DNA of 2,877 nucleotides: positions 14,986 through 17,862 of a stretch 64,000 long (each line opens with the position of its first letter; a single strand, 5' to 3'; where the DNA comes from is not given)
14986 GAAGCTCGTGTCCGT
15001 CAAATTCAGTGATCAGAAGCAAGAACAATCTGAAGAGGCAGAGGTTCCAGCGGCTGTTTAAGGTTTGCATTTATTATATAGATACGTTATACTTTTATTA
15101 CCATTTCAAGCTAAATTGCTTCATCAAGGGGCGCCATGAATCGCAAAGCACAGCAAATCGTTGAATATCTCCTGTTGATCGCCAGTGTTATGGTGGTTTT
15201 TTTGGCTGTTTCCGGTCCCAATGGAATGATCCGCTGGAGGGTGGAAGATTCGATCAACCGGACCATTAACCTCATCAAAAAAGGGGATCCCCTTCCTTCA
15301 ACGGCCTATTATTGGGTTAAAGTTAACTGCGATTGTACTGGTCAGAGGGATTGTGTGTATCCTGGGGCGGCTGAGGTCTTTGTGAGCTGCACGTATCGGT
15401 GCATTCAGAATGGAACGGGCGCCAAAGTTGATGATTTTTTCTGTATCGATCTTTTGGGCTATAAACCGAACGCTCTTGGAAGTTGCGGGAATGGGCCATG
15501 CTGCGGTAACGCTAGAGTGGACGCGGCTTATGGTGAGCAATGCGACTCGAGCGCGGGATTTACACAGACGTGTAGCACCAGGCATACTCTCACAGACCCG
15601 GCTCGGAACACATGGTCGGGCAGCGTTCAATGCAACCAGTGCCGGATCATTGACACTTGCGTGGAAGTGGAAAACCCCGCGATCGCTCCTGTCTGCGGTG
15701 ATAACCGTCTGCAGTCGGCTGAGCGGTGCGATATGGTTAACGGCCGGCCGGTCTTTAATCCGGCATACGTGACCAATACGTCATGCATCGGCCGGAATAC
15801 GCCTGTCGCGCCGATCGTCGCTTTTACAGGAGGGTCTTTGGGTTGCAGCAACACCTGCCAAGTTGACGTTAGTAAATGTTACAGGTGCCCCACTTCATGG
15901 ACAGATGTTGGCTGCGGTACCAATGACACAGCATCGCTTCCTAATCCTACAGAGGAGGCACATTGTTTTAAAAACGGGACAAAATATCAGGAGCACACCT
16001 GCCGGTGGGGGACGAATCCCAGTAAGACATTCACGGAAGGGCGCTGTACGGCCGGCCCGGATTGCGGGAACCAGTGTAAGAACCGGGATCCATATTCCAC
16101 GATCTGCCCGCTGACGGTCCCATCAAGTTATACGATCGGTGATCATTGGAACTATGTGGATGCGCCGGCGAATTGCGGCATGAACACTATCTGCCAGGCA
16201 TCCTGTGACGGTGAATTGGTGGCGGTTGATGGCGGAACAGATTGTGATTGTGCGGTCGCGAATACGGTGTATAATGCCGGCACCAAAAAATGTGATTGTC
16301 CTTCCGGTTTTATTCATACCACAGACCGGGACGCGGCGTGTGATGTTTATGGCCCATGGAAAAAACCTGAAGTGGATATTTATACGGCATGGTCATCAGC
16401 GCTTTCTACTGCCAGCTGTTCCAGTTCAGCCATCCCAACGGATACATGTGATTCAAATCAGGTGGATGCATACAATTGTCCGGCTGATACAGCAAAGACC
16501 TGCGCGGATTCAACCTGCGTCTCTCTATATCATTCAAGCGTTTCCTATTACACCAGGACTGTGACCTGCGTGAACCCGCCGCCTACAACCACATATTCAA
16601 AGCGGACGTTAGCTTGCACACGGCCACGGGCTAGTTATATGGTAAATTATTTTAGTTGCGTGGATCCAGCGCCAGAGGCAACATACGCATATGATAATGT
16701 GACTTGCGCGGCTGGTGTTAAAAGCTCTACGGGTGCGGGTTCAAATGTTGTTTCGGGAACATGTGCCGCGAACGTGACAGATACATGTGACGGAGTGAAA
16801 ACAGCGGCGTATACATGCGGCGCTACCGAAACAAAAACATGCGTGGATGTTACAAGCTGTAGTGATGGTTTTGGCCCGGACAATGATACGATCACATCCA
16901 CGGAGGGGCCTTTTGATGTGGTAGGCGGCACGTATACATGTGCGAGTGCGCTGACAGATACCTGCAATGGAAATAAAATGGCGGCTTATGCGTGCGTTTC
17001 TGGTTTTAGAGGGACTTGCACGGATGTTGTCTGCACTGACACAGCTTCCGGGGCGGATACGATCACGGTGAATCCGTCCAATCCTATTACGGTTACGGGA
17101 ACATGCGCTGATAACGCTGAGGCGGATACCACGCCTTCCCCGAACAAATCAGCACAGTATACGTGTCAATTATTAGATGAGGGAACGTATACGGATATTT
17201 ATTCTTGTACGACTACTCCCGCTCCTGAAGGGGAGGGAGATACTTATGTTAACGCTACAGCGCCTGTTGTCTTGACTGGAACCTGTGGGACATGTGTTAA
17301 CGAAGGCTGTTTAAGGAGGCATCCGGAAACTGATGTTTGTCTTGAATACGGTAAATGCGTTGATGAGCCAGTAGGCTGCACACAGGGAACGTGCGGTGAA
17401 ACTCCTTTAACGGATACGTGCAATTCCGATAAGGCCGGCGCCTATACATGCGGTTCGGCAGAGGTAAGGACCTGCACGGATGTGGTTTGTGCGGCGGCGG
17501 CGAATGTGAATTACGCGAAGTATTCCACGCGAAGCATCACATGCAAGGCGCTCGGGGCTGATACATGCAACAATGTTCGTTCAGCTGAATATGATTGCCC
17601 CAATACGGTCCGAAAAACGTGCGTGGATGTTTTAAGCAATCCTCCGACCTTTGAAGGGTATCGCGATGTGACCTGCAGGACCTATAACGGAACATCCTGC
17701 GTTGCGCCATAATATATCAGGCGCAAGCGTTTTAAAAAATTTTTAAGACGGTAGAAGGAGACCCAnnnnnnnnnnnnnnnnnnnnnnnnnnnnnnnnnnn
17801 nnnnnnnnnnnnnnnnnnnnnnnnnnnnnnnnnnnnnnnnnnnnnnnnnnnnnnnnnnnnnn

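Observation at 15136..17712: Giant Cys/Thr-rich repeat protein with a non-canonical Flp/Tad-pilin-like N-terminus, directly upstream of the HxS peptide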

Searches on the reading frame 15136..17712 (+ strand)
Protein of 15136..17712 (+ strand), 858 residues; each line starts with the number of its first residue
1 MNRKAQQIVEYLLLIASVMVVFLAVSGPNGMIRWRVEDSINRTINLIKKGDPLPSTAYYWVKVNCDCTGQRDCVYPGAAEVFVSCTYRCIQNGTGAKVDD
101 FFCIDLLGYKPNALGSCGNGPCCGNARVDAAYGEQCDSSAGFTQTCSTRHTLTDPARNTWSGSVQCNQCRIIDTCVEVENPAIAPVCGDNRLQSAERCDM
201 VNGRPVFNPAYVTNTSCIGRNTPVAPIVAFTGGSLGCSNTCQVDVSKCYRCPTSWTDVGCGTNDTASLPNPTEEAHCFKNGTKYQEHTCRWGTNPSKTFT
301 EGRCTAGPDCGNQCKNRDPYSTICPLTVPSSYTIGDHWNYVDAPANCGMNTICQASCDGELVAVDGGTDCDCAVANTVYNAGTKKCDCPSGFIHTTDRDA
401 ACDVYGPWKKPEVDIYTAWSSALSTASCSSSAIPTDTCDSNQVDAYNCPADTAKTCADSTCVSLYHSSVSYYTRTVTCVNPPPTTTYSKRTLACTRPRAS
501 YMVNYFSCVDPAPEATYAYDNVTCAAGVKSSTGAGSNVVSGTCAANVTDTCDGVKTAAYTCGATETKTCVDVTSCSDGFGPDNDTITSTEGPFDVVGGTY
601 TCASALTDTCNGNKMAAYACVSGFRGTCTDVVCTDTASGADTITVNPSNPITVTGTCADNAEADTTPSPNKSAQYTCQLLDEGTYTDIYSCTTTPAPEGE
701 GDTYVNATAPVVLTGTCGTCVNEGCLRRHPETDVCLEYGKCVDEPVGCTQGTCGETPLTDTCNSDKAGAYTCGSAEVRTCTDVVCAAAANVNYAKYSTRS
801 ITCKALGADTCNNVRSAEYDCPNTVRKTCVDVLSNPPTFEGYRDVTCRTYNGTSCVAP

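Call 3: search_protein_families(library=pfam, proteins=[window:15136-17712:+], max_evalue=0.1)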
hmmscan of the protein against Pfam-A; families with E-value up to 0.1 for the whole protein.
window:15136-17712:+ (858 aa): 0 families

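Call 4: search_protein_families(library=ncbifam, proteins=[window:15136-17712:+], max_evalue=0.1)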
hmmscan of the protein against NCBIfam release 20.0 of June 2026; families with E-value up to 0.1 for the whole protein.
window:15136-17712:+ (858 aa): 0 families

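Call 7: find_homologous_proteins(query=window:15136-17712:+, max_evalue=0.001)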
Query window:15136-17712:+ (858 aa): 3 proteins with E <= 0.001 among 5393 candidates.
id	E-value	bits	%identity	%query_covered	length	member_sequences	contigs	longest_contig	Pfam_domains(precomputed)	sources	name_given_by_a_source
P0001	1.4e-132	462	40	74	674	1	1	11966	-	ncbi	-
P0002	6.5e-115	404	44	56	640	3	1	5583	-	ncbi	-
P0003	4.2e-91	325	44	46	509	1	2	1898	-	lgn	-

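Call 10: find_encoding_contigs(protein=P0001, flank=10000)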
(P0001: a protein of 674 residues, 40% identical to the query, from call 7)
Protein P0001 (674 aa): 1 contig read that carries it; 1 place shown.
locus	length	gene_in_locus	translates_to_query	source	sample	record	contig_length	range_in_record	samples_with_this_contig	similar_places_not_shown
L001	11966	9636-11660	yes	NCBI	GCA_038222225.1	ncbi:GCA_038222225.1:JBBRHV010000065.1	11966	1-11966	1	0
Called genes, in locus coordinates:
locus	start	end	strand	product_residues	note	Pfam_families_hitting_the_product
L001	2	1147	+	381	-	?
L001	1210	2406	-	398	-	PF00037:Fer4 (weak), PF12837:Fer4_6 (weak), PF12838:Fer4_7, PF13187:Fer4_9, PF13237:Fer4_10, PF14697:Fer4_21 (weak), PF01012:ETF, PF00766:ETF_alpha, +5 more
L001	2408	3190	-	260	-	PF01012:ETF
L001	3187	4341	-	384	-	PF02771:Acyl-CoA_dh_N, PF02770:Acyl-CoA_dh_M, PF00441:Acyl-CoA_dh_1, PF22924:ACOX_C_alpha1, PF08028:Acyl-CoA_dh_2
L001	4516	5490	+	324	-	PF12242:Eno-Rase_NADH_b, PF12241:Enoyl_reductase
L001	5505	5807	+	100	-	PF07055:Eno-Rase_FAD_bd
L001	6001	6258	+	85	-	PF00550:PP-binding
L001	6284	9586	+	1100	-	PF02463:SMC_N, PF13304:AAA_21 (weak), PF13476:AAA_23 (faint), PF13555:AAA_29 (faint), PF24161:CCDC39 (weak)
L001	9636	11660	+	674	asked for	-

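Call 11: find_encoding_contigs(protein=P0002, flank=10000)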
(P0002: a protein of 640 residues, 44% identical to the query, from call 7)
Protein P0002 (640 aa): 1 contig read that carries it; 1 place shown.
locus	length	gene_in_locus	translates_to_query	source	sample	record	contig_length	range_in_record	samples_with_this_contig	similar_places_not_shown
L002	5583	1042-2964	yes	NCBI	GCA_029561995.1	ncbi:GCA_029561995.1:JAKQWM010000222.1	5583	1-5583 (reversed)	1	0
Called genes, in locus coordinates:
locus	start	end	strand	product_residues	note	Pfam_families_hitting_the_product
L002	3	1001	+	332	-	?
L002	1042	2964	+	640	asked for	-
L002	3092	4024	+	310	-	PF00480:ROK, PF01869:BcrAD_BadFG (weak)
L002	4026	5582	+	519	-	?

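Call 15: find_related_loci(query=A1, collection=genome_contigs, flank=10000)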
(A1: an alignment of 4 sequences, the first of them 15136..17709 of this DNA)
Query A1 (858 aa) in genome_contigs; peptide patterns used: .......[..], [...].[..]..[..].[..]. (x = any residue, [..] = any of these).
31 stretches matched a pattern; 1 encode a relative of the query (tblastn E <= 1e-3); 1 distinct loci.
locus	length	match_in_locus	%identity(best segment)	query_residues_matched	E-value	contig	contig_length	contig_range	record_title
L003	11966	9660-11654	40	1-847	2e-122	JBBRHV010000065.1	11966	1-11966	MAG: Candidatus Omnitrophota bacterium isolate Co_metawrap_2736 Cmw_2736_k141_2164567_length_11966_cov_10.0000, whole ge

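Call 18: find_related_loci(query=A1, collection=metagenome_contigs, flank=10000)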
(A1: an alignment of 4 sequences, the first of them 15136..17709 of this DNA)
Query A1 (858 aa) in metagenome_contigs; peptide patterns used: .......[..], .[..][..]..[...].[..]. (x = any residue, [..] = any of these).
98 stretches matched a pattern, but none encodes a relative of the query by tblastn (E <= 1e-3).

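Call 23: search_protein_representatives(protein=window:15136-17712:+)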
Query: 858 residues. Proteins with E-value up to 0.001 (for the whole library): 8; up to 1e-10: 5; up to 1e-30: 5. The best 8 are listed.
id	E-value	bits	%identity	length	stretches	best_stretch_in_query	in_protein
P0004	4.7e-230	782.8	100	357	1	502-858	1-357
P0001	4.4e-133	462.0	47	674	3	1-483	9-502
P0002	2.1e-115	403.5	48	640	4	1-402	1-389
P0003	1.3e-91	324.7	47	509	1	1-398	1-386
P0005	2.7e-87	310.4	49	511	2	469-721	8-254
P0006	1.8e-06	43.0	37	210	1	501-640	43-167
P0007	2.6e-06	42.5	34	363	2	1-251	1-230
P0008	7.6e-04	34.3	37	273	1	757-835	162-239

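Call 29: find_encoding_contigs(protein=P0007, flank=10000)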
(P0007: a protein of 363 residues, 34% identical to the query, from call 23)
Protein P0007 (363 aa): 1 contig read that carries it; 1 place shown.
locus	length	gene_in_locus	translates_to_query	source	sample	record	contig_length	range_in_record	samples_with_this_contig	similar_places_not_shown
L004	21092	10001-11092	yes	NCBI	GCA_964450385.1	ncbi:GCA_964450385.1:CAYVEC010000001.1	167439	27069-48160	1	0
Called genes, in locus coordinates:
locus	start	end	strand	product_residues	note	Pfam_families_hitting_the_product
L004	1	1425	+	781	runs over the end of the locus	PF23914:TPR_CcmH_CycH (faint), PF00515:TPR_1 (faint), PF13181:TPR_8 (faint), PF13424:TPR_12 (faint), PF13428:TPR_14 (faint), PF14559:TPR_19 (faint), PF13432:TPR_16 (weak), PF07719:TPR_2 (weak), +3 more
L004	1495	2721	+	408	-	PF00483:NTP_transferase, PF12804:NTP_transf_3 (weak), PF24894:Hexapep_GlmU, PF25247:LbH_GLGC (weak), PF25084:LbH_EIF2B, PF25087:GMPPB_C, PF25247:LbH_GLGC (weak)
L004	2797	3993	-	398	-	PF00037:Fer4 (weak), PF12837:Fer4_6 (weak), PF12838:Fer4_7, PF13187:Fer4_9, PF13237:Fer4_10, PF00037:Fer4, PF01012:ETF, PF00766:ETF_alpha, +6 more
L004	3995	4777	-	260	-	PF01012:ETF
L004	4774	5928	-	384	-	PF02771:Acyl-CoA_dh_N, PF02770:Acyl-CoA_dh_M, PF00441:Acyl-CoA_dh_1, PF22924:ACOX_C_alpha1 (weak), PF08028:Acyl-CoA_dh_2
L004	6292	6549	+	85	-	PF00550:PP-binding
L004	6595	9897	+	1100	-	PF02463:SMC_N, PF13175:AAA_15, PF13304:AAA_21, PF13476:AAA_23, PF13555:AAA_29 (faint)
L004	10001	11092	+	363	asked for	-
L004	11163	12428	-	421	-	PF01590:GAF, PF13185:GAF_2 (weak), PF00990:GGDEF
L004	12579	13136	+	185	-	PF02674:Colicin_V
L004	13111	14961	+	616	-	PF01807:Zn_ribbon_DnaG, PF08275:DNAG_N, PF01751:Toprim, PF13155:Toprim_2, PF13362:Toprim_3, PF13662:Toprim_4, PF10410:DnaB_bind, PF00772:DnaB (weak)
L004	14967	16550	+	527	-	PF03979:Sigma70_r1_1, PF00140:Sigma70_r1_2, PF04542:Sigma70_r2, PF04539:Sigma70_r3, PF04545:Sigma70_r4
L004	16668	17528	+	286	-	-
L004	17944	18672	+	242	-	PF24481:CT398_CC, PF02591:Zn_ribbon_9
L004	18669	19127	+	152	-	PF00075:RNase_H, PF13456:RVT_3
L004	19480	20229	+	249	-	PF20772:TACO1_YebC_N, PF01709:Transcrip_reg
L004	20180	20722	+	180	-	PF02075:RuvC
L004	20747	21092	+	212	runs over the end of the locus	PF01330:RuvA_N, PF14520:HHH_5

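Call 30: find_encoding_contigs(protein=P0005, flank=10000)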
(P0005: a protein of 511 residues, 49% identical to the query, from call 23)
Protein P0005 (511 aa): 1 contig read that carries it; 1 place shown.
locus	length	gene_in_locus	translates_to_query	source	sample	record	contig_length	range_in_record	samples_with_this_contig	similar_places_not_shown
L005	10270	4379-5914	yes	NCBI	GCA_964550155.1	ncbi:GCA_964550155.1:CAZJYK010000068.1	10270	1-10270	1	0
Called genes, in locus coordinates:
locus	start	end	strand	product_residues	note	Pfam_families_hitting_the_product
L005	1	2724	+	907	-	?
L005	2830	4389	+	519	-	-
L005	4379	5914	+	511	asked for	-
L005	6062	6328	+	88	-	-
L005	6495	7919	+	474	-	PF04055:Radical_SAM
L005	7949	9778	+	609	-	PF04055:Radical_SAM, PF00155:Aminotran_1_2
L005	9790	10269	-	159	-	?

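Call 34: search_protein_families(library=pfam, proteins=[P0007, P0001, P0002, P0003, P0005, P0006, P0008, L005:2830-4389:+], max_evalue=1)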
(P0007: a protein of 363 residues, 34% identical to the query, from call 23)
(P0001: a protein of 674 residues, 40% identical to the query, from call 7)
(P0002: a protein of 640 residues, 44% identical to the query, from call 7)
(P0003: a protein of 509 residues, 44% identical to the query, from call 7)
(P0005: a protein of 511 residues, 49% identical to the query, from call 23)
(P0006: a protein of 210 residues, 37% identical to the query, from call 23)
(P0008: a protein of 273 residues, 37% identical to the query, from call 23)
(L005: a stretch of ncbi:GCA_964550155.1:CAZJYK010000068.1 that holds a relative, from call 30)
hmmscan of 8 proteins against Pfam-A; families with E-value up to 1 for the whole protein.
P0007 (363 aa): 0 families

P0001 (674 aa): 0 families

P0002 (640 aa): 1 family
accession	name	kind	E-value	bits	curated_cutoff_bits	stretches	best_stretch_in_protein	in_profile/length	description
PF04021.17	Class_IIIsignal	-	0.73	10.3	23.7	0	4-24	2-22/27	Class III signal peptide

P0003 (509 aa): 1 family
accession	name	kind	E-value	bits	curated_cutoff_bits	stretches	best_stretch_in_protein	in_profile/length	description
PF00379.29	Chitin_bind_4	-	0.16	12.7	25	1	81-114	29-62/66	Insect cuticle protein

P0005 (511 aa): 0 families

P0006 (210 aa): 0 families

P0008 (273 aa): 0 families

L005:2830-4389:+ (519 aa): 0 families

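Call 35: search_protein_families(library=ncbifam, proteins=[P0007, P0001, P0002, P0003, P0005, P0006, P0008, L005:2830-4389:+], max_evalue=1)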
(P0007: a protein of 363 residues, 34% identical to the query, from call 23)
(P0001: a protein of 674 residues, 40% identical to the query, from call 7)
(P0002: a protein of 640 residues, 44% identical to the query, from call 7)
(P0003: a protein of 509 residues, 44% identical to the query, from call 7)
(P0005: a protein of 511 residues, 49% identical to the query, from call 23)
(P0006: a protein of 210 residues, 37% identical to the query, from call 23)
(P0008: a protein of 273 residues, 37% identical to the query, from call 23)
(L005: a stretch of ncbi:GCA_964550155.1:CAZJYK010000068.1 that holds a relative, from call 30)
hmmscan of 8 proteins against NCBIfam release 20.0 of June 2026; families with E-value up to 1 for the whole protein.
P0007 (363 aa): 1 family
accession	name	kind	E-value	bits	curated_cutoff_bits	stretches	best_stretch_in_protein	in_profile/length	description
NF005930.0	PRK07948.1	equivalog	0.18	12.4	82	1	8-59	7-55/86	monovalent cation/H+ antiporter complex subunit F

P0001 (674 aa): 0 families

P0002 (640 aa): 0 families

P0003 (509 aa): 2 families
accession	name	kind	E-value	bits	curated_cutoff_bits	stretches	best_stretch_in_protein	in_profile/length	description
NF033229.1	small_MgtR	equivalog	0.011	15.7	35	1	1-25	1-25/30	protein MgtR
NF001658.0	PRK00423.1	subfamily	0.018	14.1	384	1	356-406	15-65/312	transcription initiation factor IIB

P0005 (511 aa): 0 families

P0006 (210 aa): 1 family
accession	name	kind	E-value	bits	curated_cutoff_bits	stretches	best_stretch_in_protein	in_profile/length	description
NF046037.1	carphisopro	domain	0.011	15.9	38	1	12-35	22-45/54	carph-isopro domain-containing protein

P0008 (273 aa): 0 families

L005:2830-4389:+ (519 aa): 1 family
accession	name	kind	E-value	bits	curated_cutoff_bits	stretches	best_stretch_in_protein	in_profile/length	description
NF033229.1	small_MgtR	equivalog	0.055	13.5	35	1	1-25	1-25/30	protein MgtR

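Call 51: search_solved_structures(query=A3, max_evalue=10, show_alignments=3)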
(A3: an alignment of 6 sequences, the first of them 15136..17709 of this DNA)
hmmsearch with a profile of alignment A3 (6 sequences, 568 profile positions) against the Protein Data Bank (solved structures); distinct sequences matched with E-value up to 10: 1.
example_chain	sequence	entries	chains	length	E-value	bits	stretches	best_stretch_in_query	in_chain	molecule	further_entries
6r0q_A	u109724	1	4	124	0.081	15.1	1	25-80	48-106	Cereblon isoform 4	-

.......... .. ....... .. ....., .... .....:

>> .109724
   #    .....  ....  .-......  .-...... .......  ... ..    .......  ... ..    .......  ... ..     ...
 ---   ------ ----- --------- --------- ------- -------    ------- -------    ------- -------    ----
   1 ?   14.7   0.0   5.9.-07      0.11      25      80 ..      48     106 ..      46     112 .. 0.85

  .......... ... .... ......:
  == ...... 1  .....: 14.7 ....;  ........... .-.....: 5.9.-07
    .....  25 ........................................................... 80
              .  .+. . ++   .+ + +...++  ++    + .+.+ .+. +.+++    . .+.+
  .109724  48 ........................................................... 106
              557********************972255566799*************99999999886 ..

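Call 54: predict_structure(alignment_id=A3)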
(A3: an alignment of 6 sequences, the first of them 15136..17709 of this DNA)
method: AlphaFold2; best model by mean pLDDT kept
length: 858 residues; sequences in the alignment: 6
mean_pLDDT: 32.2   pTM: 0.21
mean pLDDT of the five models: 32.2, 29.4, 29.1, 28.8, 28.1
residues with pLDDT >= 90: 0; 70-90: 14; 50-70: 61; < 50: 783
segments of 3 or more residues with pLDDT < 50: 48-56, 65-85, 105-107, 111-858
pLDDT, mean of each block of 10 residues (from residue 1): 61 71 60 58 52 51 47 31 56 68 52 35 28 26 24 25 25 25 23 26 27 31 24 24 24 28 25 29 39 39 35 26 27 36 35 29 31 38 39 27 24 24 24 24 25 26 25 25 28 26 27 30 40 37 36 31 33 28 27 29 28 28 29 27 25 26 26 30 29 29 27 29 30 29 28 25 24 28 26 25 26 31 35 34 36 41
secondary structure, 60 per line:
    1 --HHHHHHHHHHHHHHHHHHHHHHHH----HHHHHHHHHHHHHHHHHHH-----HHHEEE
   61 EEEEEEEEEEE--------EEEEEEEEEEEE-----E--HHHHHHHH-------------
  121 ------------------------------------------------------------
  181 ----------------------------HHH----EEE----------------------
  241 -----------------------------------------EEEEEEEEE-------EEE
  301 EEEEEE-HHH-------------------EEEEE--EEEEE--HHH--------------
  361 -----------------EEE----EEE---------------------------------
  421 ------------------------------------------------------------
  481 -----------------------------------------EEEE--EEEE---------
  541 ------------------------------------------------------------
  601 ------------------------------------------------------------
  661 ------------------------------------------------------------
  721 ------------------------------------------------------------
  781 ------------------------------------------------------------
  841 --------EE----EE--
elements in order (helices of 4 or more, strands of 3 or more residues): H3-26 H31-49 E58-71 E80-91 H100-107 E216-218 E282-290 E298-306 E330-334 E337-341 E378-380 E385-387 E522-525 E528-531

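Call 88: search_dna_similar(query=window:15136-17709:+, collection=phages, mode=protein, max_evalue=0.01, max_rows=10)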
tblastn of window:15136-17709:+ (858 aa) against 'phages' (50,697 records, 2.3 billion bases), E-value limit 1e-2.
No match.

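Call 93: find_encoding_contigs(protein=P0008, flank=10000, max_places=4)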
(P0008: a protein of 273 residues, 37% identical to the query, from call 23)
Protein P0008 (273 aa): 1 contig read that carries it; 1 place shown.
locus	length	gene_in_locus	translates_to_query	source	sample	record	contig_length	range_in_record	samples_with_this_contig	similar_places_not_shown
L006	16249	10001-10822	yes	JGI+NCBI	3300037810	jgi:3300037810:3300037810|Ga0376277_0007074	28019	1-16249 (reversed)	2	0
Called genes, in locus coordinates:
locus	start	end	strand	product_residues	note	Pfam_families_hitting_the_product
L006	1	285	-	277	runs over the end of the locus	PF01590:GAF, PF13185:GAF_2, PF13492:GAF_3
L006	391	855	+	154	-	PF00583:Acetyltransf_1, PF13673:Acetyltransf_10, PF13508:Acetyltransf_7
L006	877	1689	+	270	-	PF04199:Cyclase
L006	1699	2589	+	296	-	PF00941:FAD_binding_5, PF03450:CO_deh_flav_C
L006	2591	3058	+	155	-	PF00111:Fer2, PF01799:Fer2_2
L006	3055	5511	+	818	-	PF01315:Ald_Xan_dh_C, PF02738:MoCoBD_1, PF20256:MoCoBD_2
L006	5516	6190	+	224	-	PF13606:Ank_3 (faint), PF12796:Ank_2 (weak), PF13637:Ank_4, PF00023:Ank (weak)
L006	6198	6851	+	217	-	PF00702:Hydrolase, PF12710:HAD, PF13419:HAD_2, PF13242:Hydrolase_like (weak)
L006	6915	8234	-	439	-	PF02310:B12-binding, PF04055:Radical_SAM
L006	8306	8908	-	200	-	-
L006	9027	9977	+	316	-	PF00730:HhH-GPD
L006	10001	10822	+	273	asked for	-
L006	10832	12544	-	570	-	PF01739:CheR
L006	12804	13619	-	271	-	-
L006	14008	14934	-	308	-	-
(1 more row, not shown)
